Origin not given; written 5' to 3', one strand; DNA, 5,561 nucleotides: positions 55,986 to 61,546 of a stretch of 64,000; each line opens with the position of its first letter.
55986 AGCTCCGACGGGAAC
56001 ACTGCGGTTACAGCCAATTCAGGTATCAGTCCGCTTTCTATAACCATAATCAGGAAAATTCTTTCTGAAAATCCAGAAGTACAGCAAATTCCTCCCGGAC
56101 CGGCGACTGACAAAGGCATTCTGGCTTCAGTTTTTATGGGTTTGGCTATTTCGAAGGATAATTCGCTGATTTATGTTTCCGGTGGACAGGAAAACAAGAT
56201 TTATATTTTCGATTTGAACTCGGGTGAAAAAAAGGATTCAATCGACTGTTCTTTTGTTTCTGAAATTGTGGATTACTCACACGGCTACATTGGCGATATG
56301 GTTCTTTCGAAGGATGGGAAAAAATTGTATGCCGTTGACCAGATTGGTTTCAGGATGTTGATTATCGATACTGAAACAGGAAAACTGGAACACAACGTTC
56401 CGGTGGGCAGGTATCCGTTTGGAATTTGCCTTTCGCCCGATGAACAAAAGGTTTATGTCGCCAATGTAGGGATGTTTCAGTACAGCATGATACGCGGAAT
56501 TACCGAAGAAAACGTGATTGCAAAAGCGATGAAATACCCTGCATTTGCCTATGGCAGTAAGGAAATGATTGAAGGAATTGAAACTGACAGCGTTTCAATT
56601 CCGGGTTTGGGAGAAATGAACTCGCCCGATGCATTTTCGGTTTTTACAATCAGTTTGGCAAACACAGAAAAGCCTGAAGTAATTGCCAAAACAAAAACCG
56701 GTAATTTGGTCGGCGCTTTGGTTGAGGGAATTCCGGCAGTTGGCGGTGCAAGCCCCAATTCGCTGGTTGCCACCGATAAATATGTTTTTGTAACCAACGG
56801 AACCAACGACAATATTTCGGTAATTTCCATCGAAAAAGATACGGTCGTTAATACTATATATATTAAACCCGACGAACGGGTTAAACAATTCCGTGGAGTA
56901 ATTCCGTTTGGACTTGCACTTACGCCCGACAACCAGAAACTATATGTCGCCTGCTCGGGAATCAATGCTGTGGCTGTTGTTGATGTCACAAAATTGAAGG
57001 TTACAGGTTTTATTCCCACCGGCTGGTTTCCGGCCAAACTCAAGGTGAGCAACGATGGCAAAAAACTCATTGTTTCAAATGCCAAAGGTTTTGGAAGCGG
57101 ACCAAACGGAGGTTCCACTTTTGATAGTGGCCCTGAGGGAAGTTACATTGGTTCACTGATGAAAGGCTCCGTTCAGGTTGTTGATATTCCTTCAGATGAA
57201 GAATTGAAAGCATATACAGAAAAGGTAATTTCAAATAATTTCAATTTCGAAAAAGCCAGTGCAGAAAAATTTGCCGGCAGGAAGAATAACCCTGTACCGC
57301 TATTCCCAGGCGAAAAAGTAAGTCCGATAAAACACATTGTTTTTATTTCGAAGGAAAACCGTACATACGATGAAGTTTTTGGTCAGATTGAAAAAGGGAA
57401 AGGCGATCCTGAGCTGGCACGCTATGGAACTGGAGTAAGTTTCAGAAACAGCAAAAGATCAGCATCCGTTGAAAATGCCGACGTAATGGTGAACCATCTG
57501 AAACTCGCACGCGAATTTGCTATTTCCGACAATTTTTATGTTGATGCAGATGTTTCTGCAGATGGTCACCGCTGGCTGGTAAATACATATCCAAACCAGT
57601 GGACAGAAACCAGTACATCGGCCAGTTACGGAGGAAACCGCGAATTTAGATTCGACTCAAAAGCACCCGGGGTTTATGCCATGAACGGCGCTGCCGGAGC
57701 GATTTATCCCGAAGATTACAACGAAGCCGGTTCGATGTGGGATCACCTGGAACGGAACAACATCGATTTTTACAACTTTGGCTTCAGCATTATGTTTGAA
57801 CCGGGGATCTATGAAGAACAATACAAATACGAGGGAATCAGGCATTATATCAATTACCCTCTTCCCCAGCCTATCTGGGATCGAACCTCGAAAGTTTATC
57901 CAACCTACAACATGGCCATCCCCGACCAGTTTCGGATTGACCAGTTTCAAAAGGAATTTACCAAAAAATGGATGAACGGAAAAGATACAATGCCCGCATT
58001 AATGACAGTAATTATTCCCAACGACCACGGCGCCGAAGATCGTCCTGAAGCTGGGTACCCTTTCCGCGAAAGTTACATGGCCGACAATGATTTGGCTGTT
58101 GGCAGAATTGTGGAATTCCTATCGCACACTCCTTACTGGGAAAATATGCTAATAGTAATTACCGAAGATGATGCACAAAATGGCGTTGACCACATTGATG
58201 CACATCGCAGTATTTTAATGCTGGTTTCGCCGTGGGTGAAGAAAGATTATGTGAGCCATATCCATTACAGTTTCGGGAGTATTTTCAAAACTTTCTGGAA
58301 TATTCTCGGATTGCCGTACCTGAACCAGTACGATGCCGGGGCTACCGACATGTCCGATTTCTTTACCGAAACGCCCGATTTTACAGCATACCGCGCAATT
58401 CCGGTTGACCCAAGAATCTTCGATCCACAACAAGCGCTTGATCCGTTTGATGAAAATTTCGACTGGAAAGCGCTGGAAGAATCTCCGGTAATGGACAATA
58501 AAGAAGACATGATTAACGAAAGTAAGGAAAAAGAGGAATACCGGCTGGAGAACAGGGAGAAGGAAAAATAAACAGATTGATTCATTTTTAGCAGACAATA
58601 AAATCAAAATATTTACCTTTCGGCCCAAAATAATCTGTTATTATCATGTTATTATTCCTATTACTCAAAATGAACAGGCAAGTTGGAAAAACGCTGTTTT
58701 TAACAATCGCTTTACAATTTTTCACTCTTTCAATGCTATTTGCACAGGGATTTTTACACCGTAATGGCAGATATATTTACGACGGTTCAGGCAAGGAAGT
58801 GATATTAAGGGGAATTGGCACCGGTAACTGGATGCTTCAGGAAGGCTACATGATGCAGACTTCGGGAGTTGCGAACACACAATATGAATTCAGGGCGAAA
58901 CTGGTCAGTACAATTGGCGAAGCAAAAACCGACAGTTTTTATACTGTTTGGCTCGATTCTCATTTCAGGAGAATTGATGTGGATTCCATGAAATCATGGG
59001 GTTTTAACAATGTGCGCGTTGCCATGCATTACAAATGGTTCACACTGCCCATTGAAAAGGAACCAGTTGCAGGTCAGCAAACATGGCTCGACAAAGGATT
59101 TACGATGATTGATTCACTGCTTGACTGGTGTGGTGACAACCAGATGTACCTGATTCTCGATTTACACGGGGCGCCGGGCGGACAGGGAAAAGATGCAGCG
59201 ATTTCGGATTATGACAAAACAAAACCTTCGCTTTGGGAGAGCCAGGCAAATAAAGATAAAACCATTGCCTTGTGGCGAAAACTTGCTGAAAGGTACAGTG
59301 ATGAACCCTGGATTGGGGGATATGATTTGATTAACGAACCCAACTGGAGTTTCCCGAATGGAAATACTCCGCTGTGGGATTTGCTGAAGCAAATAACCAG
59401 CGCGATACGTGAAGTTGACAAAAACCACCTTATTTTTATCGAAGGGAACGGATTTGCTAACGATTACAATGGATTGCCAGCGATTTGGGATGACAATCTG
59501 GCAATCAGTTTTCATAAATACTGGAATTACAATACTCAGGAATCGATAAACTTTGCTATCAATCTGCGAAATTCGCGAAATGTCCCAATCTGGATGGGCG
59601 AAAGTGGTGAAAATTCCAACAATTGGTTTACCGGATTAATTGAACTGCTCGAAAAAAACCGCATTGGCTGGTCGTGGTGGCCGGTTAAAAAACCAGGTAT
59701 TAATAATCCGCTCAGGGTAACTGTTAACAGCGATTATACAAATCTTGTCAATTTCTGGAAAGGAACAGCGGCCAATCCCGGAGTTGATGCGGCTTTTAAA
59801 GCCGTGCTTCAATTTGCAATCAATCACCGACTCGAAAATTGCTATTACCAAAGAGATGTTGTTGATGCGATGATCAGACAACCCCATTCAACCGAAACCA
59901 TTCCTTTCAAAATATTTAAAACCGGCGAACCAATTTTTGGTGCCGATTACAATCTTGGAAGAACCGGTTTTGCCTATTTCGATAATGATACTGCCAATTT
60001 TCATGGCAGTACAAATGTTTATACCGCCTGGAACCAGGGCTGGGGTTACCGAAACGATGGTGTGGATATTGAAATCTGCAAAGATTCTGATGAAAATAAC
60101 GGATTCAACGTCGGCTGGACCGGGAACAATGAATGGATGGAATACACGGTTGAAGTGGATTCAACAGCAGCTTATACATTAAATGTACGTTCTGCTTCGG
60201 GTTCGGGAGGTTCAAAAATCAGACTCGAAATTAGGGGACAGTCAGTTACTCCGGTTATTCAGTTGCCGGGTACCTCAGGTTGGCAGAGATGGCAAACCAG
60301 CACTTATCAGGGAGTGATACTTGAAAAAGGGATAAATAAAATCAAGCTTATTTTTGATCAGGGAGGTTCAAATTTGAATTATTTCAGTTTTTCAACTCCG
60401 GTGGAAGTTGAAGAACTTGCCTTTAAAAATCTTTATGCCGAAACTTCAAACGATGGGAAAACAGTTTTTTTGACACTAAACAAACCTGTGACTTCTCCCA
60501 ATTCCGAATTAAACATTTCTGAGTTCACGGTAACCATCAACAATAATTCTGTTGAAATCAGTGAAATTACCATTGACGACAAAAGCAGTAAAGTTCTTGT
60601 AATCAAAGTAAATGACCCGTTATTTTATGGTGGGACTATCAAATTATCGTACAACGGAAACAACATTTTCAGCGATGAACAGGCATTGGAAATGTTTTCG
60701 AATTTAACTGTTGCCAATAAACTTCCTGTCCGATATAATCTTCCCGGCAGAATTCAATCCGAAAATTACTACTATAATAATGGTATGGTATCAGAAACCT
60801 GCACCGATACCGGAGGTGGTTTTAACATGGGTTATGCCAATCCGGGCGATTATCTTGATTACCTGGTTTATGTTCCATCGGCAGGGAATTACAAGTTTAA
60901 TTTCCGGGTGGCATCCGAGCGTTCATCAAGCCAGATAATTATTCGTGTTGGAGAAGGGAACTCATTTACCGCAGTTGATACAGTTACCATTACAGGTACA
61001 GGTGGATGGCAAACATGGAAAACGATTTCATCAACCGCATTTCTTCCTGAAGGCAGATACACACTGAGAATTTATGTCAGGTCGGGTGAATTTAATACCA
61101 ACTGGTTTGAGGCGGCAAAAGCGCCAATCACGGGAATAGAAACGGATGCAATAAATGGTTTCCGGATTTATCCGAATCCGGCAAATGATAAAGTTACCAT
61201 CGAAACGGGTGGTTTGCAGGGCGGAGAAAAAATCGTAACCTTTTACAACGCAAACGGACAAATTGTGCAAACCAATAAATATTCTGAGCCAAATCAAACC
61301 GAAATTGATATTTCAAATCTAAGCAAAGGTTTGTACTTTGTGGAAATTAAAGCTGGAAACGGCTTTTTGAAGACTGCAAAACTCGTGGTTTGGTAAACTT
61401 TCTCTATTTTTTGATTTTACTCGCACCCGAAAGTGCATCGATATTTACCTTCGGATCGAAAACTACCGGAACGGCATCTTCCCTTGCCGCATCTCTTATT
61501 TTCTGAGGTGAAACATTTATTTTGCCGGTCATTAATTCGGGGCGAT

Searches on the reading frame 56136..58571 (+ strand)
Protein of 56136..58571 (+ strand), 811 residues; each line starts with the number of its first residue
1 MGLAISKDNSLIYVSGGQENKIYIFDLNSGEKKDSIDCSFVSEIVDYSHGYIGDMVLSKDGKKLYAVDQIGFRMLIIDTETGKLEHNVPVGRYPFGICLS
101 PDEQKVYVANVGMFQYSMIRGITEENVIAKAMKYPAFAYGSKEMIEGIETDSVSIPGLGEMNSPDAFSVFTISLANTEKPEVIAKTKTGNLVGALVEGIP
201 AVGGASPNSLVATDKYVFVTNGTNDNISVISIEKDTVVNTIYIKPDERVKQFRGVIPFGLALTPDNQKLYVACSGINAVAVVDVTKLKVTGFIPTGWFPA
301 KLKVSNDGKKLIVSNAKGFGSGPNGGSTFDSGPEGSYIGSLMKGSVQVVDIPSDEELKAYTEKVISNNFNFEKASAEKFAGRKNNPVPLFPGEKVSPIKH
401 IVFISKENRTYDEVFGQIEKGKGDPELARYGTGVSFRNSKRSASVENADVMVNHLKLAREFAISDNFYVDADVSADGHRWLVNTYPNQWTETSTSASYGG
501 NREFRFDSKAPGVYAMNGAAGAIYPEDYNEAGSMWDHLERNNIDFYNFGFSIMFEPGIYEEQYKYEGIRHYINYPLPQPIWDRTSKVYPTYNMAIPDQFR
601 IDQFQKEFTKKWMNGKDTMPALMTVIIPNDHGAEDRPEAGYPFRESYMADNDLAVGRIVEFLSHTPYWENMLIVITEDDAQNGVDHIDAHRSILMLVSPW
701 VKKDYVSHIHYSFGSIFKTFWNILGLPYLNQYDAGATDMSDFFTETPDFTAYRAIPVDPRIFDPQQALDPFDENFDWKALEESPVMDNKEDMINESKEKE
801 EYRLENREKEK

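Call 3: search_protein_families(library=pfam, proteins=[window:56136-58571:+], max_evalue=0.1)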
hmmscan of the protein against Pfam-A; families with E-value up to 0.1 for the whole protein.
window:56136-58571:+ (811 aa): 7 families
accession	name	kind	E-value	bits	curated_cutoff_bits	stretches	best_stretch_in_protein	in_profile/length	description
PF04185.19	Phosphoesterase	-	1.7e-08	34.4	23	2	398-490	1-75/356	Phosphoesterase family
PF10282.15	Lactonase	-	2.4e-07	30.7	21.7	1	214-316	202-310/344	Lactonase, 7-bladed beta-propeller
PF08450.18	SGL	-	6.6e-05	23.1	26.3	0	2-31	138-167/246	SMP-30/Gluconolactonase/LRE-like region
PF01731.26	Arylesterase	-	0.00098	19.7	21.3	0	207-277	8-76/86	Arylesterase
PF21783.3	YNCE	-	0.0011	18.8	27.1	0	212-314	207-301/339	YNCE-like beta-propeller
PF25174.1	Beta-prop_THOC3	-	0.0041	16.6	305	0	260-316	52-108/272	THOC3 beta-propeller domain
PF13964.12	Kelch_6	-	0.0045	17.4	25.3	0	8-30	10-38/50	Kelch motif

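Call 4: search_protein_families(library=ncbifam, proteins=[window:56136-58571:+], max_evalue=0.1)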
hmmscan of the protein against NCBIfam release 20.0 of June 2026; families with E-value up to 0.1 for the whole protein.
window:56136-58571:+ (811 aa): 13 families
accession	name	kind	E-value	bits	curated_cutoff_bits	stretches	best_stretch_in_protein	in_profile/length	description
TIGR03866.1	PQQ_ABC_repeats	subfamily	4.2e-20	72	287.3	3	212-316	8-102/310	PQQ-dependent catabolism-associated beta-propeller protein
TIGR02276.1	beta_rpt_yvtn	repeat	1.8e-18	66.3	27.85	2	264-302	1-39/42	beta-propeller repeat protein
NF052340.1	hydrazine_beta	equivalog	1.9e-15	56.8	560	2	208-315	79-180/372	hydrazine synthase subunit beta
NF052460.1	L-NosZ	equivalog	2.8e-13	49.2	700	2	197-316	168-277/480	clade III lactonase-type nitrous-oxide reductase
NF052280.1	7_blade_YncE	equivalog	4.3e-12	45.5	400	2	213-318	85-192/338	7-bladed beta-propeller protein YncE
TIGR03397.1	acid_phos_Burk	subfamily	9.5e-10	38.2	362.75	1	648-730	365-456/483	acid phosphatase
NF052342.1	hydrazine_BC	exception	3.7e-08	32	1250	1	214-312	92-183/690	hydrazine synthase subunit beta-gamma fusion subunit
NF038117.1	choice_anch_I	subfamily_domain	2.5e-06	26.7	300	1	214-370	10-152/458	choice-of-anchor I family protein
TIGR03907.1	QH_beta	equivalog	3e-06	26.6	223.2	0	216-313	3-97/338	quinohemoprotein amine dehydrogenase subunit beta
NF048007.1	MmpL3Stblzr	equivalog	5.3e-05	22.6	600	1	213-314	58-150/366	MmpL3/TtfA transport complex stabilizer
TIGR03396.1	PC_PLC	equivalog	0.018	13.4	580.25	1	396-425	42-73/688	phosphocholine-specific phospholipase C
TIGR03856.1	F420_MSMEG_2906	subfamily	0.019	14.5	243.7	1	681-717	88-123/249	LLM class F420-dependent oxidoreductase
NF045661.1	HdlasePehA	equivalog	0.035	12.7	900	1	648-686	288-326/506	phosphoric/sulfuric ester hydrolase PehA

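Call 82: search_solved_structures(query=window:56136-58568:+, max_evalue=0.001)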
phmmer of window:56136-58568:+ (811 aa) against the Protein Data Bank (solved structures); distinct sequences matched with E-value up to 0.001: 2.
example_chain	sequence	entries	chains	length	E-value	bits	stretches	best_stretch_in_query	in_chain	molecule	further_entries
1l0q_A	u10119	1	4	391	9.2e-27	97.1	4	55-125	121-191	Surface layer protein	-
5c2v_B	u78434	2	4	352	5.4e-14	54.8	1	231-313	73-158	HYDRAZINE SYNTHASE BETA SUBUNIT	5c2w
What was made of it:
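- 56136..58571 (+): YVTN-type β-propeller fused to a PF04185 phosphoesterase (AcpA/PLC family). This is a second candidate phosphatase of the locus. Calls 3, 4, 82.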

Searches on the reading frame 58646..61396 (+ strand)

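Call 18: search_protein_families(library=pfam, proteins=[window:58646-61396:+], max_evalue=0.001)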
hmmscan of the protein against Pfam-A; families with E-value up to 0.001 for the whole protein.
window:58646-61396:+ (916 aa): 7 families
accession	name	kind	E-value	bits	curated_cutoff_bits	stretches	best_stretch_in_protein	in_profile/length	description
PF03422.21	CBM_6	-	2.9e-39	134.6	28.9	2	704-822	1-122/125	Carbohydrate binding module (family 6)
PF18099.7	CBM_35_2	-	6e-30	104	23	2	474-581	4-111/112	Carbohydrate binding module (family 35)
PF00150.24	Cellulase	-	7.1e-29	101.6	23.5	1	112-347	27-268/272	Cellulase (glycosyl hydrolase family 5)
PF18962.6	Por_Secre_tail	-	1e-16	61.4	27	1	841-915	1-75/75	Secretion system C-terminal sorting domain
PF24108.1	DUF7383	-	8.9e-05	23.1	27.9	0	526-572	62-106/123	Family of unknown function (DUF7383)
PF13753.12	SWM_repeat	-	0.00025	21.7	27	0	623-670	36-82/86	Putative flagellar system-associated repeat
PF07495.19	Y_Y_Y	-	0.00094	19.5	26.6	0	800-819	35-54/65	Y_Y_Y domain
